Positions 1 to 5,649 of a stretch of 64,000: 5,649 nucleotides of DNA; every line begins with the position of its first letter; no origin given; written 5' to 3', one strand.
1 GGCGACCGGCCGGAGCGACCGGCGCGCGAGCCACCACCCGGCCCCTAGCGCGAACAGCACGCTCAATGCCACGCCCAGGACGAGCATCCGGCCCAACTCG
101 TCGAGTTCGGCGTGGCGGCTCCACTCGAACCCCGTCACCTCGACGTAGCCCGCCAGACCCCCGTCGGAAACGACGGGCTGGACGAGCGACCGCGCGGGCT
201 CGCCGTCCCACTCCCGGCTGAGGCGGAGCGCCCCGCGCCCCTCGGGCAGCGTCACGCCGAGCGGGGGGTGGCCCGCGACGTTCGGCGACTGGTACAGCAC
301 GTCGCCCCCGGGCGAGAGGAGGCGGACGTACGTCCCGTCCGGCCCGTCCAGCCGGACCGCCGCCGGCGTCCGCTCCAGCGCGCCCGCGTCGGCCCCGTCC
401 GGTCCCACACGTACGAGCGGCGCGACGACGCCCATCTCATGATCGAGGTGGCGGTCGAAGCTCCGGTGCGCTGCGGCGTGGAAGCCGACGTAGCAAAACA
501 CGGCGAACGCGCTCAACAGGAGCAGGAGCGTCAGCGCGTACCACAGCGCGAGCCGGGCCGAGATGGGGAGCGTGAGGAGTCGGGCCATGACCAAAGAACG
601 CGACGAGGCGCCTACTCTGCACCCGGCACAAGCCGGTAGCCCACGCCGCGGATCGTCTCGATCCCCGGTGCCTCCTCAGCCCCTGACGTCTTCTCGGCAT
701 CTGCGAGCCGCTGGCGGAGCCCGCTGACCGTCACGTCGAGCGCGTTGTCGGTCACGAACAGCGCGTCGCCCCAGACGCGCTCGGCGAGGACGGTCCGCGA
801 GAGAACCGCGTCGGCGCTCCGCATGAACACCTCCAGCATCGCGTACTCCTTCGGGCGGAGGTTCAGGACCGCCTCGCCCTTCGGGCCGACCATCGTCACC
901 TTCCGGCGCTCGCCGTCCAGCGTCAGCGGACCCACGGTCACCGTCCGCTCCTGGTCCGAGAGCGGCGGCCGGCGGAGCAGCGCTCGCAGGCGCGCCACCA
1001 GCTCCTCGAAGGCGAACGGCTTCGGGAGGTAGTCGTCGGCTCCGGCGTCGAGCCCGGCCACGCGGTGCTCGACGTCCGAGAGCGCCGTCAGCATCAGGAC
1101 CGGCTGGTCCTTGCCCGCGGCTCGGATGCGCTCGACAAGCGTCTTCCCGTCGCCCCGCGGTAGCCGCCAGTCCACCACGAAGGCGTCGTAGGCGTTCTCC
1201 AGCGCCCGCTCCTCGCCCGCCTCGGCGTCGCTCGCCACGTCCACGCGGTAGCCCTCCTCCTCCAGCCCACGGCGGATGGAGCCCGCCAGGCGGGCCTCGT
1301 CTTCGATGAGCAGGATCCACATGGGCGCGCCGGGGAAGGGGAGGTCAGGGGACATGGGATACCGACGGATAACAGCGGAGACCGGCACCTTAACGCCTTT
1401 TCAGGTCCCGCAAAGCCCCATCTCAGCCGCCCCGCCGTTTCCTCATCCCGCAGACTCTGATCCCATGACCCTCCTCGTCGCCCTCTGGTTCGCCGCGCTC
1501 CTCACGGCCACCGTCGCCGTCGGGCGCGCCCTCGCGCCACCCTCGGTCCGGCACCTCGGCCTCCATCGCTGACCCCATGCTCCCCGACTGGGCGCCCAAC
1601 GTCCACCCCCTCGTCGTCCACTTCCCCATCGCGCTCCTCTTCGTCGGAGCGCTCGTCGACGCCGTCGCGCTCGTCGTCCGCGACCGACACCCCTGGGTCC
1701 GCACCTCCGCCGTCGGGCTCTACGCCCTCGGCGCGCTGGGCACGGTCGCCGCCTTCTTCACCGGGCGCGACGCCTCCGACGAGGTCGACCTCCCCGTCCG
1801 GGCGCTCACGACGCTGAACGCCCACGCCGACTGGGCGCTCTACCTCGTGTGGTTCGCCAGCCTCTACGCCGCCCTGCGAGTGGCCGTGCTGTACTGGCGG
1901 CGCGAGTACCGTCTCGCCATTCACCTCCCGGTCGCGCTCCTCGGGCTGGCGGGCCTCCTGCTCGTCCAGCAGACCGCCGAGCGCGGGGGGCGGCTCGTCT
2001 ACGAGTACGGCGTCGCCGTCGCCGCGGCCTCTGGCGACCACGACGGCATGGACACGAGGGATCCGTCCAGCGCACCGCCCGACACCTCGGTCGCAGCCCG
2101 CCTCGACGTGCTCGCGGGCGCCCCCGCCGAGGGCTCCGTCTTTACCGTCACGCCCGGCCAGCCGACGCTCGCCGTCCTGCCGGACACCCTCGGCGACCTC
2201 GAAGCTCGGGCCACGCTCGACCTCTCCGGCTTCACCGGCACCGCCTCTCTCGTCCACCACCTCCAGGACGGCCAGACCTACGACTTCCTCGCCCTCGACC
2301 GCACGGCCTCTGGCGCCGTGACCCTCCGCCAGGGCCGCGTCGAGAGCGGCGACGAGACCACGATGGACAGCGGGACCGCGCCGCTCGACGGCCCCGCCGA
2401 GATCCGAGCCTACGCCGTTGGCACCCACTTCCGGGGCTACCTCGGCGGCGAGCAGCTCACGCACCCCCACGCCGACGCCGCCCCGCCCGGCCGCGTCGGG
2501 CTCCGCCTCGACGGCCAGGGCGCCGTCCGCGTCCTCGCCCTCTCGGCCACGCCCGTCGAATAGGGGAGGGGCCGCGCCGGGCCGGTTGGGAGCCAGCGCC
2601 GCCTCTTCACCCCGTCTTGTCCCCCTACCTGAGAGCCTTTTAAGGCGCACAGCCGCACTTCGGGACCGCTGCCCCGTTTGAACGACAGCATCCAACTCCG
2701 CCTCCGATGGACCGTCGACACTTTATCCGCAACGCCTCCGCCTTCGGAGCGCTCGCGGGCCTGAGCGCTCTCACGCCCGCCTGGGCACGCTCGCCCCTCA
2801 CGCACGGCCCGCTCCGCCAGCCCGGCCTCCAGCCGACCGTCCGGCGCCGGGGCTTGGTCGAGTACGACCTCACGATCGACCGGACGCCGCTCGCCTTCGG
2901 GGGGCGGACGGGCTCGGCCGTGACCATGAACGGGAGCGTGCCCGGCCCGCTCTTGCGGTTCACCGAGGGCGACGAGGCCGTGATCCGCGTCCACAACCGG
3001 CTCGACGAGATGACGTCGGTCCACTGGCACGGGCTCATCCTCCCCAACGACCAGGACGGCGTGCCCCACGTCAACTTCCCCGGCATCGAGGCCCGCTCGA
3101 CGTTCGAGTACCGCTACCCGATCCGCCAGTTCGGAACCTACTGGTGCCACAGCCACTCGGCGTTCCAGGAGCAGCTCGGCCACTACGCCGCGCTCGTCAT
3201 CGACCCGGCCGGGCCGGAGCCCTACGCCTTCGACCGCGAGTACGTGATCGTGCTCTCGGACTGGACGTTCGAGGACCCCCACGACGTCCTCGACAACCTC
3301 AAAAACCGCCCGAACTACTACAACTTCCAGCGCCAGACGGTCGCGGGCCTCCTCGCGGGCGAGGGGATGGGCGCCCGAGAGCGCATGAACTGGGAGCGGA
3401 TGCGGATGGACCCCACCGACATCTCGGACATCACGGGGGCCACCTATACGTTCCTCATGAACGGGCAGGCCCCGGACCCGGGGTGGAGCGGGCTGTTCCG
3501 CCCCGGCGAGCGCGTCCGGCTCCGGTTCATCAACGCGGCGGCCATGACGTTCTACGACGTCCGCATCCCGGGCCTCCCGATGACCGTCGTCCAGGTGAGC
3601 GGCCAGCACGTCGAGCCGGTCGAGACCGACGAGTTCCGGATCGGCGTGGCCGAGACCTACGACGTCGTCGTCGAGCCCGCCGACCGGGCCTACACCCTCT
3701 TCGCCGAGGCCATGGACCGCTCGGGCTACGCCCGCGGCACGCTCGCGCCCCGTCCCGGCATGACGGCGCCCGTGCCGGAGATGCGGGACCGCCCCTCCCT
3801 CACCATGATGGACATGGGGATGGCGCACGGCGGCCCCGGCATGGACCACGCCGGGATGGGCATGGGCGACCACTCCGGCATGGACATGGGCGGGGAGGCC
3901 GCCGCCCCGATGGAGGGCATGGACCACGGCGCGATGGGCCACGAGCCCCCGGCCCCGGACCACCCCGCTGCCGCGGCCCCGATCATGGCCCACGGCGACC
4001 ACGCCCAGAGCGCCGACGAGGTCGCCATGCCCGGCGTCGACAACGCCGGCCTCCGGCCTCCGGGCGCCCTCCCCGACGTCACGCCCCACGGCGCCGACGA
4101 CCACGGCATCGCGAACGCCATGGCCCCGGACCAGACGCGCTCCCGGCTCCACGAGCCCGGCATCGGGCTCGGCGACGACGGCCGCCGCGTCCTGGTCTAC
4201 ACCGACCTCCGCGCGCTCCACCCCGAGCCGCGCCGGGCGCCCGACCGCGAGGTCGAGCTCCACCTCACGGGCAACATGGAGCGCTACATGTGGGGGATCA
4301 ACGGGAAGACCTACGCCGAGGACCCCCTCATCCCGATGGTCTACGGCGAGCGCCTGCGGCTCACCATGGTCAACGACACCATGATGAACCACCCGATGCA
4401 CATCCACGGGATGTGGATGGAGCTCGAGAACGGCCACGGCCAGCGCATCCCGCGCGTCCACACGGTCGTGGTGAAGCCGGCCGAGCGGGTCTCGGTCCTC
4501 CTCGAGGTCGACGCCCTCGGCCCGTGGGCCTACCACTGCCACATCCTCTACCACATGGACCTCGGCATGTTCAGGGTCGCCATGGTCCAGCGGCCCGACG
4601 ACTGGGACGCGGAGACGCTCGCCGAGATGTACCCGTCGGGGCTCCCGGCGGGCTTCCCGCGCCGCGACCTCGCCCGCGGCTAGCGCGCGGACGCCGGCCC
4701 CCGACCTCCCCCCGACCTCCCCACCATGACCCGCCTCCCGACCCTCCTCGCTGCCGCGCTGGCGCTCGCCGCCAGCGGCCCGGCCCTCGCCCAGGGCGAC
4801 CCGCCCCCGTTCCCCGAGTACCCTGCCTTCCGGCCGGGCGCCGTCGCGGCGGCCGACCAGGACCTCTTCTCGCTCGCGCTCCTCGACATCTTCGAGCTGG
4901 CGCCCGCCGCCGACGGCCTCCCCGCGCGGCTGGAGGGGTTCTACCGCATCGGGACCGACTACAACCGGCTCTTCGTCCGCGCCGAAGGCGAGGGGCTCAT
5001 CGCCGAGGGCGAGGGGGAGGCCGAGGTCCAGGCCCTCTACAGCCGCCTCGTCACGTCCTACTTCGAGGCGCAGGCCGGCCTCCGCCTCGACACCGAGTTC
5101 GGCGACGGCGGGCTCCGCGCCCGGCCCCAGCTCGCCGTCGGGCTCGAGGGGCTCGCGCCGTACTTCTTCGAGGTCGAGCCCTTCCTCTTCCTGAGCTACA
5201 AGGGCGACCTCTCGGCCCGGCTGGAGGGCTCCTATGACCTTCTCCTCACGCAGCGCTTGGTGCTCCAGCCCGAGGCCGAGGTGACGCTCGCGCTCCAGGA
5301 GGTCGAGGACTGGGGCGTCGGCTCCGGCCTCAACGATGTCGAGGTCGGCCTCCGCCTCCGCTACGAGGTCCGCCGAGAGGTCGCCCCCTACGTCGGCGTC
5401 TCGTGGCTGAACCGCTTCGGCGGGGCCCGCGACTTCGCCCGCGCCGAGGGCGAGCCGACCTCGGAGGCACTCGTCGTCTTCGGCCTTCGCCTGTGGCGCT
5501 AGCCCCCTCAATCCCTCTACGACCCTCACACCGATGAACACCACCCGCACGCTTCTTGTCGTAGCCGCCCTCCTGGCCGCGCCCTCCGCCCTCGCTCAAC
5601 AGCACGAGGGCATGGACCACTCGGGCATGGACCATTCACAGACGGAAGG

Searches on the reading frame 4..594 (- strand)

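Call 14: search_protein_families(library=pfam, proteins=[window:4-594:-], max_evalue=0.001)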
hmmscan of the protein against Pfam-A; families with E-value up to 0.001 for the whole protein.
window:4-594:- (197 aa): 1 family
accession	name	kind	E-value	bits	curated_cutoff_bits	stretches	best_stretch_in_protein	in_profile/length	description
PF08521.16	2CSK_N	-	0.00012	22.6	23.2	1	23-142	1-113/140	Two-component sensor kinase N-terminal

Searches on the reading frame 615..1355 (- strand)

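Call 14: search_protein_families(library=pfam, proteins=[window:615-1355:-], max_evalue=0.001)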
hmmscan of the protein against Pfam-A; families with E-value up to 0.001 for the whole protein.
window:615-1355:- (247 aa): 2 families
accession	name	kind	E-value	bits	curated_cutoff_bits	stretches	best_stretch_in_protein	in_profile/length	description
PF00072.30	Response_reg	-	1.7e-25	89.8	30.2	1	14-123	1-110/111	Response regulator receiver domain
PF00486.34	Trans_reg_C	-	3.1e-20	72.5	26.2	1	164-242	4-77/77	Transcriptional regulatory protein, C terminal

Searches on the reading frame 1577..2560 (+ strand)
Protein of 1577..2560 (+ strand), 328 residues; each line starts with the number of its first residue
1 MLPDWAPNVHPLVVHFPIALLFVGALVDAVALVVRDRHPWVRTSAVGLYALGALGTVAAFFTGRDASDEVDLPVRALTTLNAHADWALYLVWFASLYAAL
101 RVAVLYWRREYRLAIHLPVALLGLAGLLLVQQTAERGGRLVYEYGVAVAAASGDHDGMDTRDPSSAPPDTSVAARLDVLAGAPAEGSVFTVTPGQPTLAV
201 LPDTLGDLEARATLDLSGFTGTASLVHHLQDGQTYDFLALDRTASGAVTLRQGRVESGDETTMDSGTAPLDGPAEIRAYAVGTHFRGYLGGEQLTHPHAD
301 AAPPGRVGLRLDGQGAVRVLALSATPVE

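Call 14: search_protein_families(library=pfam, proteins=[window:1577-2560:+], max_evalue=0.001)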
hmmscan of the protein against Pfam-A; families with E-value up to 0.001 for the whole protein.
window:1577-2560:+ (328 aa): 1 family
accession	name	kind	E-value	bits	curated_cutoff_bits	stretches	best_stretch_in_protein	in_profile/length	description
PF09990.14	DUF2231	-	6.3e-13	49.4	26.4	1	8-149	3-138/139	Predicted membrane protein (DUF2231)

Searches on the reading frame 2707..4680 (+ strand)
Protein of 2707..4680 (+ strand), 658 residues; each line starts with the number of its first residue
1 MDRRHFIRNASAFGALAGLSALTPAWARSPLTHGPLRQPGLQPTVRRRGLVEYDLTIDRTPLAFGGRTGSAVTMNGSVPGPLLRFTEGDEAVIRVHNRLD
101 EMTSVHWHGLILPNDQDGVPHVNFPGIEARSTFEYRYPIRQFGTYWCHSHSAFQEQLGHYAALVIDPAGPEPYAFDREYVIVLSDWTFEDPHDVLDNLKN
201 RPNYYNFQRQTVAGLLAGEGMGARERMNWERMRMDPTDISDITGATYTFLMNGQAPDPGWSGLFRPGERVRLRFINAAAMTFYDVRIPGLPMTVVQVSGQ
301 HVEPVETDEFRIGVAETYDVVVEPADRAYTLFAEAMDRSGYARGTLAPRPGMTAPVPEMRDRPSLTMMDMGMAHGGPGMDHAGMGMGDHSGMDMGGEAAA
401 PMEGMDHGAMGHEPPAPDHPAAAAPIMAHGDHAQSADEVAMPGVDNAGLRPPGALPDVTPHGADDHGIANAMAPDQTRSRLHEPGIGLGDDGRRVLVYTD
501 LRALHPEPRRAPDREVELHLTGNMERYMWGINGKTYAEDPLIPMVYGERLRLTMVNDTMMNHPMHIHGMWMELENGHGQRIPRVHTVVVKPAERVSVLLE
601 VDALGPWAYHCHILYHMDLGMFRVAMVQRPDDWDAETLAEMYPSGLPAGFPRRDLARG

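Call 14: search_protein_families(library=pfam, proteins=[window:2707-4680:+], max_evalue=0.001)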
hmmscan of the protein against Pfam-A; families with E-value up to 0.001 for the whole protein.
window:2707-4680:+ (658 aa): 3 families
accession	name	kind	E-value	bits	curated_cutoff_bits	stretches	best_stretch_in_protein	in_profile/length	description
PF07732.21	Cu-oxidase_3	-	1.8e-38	131.7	21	2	63-167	8-116/119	Multicopper oxidase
PF00394.28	Cu-oxidase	-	2.1e-26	93.4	21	1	178-337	2-143/157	Multicopper oxidase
PF07731.20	Cu-oxidase_2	-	1.5e-25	90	20.4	1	510-628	2-134/137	Multicopper oxidase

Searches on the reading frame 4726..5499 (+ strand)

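Call 14: search_protein_families(library=pfam, proteins=[window:4726-5499:+], max_evalue=0.001)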
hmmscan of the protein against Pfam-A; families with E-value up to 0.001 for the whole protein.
window:4726-5499:+ (258 aa): 2 families
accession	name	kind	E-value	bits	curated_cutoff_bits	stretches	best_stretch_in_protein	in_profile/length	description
PF05275.17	CopB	-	3.4e-70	236.3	27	1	48-257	2-207/208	Copper resistance protein B precursor (CopB)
PF03797.25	Autotransporter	-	4.9e-06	26.9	26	0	162-242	118-215/255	Autotransporter beta-domain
